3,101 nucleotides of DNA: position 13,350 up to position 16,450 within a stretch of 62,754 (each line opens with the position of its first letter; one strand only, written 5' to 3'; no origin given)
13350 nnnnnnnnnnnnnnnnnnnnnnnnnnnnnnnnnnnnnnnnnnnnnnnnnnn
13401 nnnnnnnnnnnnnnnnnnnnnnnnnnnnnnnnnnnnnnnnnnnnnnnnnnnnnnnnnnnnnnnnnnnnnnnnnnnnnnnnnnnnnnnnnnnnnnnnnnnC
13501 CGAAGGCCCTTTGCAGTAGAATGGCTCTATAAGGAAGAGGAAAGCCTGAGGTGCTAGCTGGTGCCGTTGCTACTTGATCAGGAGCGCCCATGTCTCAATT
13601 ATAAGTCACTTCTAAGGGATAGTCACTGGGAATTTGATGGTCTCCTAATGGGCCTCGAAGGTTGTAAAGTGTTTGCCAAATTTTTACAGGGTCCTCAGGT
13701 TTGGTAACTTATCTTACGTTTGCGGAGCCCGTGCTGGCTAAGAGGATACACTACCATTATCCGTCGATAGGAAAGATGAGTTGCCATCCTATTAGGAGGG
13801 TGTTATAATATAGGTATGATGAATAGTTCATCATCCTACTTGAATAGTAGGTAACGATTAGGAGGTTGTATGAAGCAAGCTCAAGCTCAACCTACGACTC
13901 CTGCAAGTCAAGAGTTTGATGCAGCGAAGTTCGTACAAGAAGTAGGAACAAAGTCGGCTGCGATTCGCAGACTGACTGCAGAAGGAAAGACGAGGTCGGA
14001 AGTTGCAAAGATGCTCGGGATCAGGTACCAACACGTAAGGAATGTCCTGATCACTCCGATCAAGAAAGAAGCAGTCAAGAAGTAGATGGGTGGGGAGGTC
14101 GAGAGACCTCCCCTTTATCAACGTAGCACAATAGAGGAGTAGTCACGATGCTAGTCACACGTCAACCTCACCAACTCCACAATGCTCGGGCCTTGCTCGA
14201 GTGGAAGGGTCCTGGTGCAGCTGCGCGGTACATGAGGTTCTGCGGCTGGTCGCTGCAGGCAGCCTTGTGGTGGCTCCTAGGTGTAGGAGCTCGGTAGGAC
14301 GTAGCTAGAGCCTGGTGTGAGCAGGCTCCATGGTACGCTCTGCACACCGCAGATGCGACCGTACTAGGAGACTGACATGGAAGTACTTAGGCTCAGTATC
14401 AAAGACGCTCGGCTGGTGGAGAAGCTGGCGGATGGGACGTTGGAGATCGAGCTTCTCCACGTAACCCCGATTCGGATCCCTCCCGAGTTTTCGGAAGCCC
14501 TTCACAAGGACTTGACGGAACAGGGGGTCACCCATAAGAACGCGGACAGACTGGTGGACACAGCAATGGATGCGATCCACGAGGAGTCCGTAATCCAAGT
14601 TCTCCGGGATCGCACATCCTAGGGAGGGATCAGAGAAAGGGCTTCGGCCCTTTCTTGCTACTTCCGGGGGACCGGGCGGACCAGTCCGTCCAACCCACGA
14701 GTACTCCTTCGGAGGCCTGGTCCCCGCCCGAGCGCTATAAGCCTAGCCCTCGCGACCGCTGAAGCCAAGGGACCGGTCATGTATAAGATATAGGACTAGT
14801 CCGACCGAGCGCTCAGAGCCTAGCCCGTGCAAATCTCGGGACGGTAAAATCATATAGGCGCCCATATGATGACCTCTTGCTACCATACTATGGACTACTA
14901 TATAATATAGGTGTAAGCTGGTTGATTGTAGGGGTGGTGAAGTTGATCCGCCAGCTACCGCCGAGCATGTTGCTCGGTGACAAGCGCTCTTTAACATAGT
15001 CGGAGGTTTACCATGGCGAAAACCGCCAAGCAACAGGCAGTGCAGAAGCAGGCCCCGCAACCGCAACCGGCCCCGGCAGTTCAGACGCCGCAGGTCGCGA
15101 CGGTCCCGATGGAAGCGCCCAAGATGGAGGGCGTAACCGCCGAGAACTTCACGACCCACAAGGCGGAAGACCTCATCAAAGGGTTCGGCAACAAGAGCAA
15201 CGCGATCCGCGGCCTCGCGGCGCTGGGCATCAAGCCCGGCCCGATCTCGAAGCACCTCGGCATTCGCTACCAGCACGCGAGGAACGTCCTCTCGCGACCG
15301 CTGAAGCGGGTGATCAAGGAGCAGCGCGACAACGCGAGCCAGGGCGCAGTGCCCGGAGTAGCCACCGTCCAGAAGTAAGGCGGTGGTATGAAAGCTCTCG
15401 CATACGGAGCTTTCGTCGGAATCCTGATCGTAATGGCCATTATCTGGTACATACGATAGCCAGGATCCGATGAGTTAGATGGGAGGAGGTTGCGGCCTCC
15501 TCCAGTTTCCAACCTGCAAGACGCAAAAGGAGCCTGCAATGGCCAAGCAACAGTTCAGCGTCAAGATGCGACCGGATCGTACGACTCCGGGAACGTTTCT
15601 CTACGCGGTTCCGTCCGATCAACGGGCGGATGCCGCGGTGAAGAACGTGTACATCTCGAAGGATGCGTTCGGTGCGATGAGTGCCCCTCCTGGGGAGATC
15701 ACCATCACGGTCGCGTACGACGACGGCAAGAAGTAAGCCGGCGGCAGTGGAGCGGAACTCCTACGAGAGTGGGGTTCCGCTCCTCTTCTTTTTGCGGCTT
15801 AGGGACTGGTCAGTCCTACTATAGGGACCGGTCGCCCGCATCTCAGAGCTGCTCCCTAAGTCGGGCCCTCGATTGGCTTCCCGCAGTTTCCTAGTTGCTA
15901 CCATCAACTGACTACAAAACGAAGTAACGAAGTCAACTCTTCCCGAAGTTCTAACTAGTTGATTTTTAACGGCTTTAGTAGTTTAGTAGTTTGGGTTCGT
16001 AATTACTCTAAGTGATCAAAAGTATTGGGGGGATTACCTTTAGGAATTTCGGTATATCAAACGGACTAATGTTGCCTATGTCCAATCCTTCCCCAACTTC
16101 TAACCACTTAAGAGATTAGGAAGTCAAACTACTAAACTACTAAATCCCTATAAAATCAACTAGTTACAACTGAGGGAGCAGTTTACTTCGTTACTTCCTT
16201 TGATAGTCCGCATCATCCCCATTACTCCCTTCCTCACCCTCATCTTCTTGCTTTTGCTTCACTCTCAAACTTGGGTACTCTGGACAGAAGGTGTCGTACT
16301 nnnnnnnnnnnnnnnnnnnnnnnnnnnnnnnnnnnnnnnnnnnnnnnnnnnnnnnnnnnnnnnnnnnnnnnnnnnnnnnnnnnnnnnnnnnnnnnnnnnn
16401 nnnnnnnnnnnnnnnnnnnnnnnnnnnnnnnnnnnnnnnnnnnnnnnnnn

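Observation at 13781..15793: Sole plus-strand module: insulated mini-cassettes encoding a three-member family of small HTH proteins with histone-tail-like low-complexity regions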

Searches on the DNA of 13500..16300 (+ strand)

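Call 7: search_dna_similar(query=window:13600-16000:+, collection=phages, mode=distant)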
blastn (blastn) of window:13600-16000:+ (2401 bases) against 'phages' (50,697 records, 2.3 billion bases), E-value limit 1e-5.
No match.
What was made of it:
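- Tried and rejected: DNA similarity to known phages: none (call 7).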

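Call 30: search_rna_families(source=window, start=13500, end=16300, threshold=evalue, max_evalue=1)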
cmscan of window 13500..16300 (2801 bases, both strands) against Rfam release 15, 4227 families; matches with E-value up to 1: 0.
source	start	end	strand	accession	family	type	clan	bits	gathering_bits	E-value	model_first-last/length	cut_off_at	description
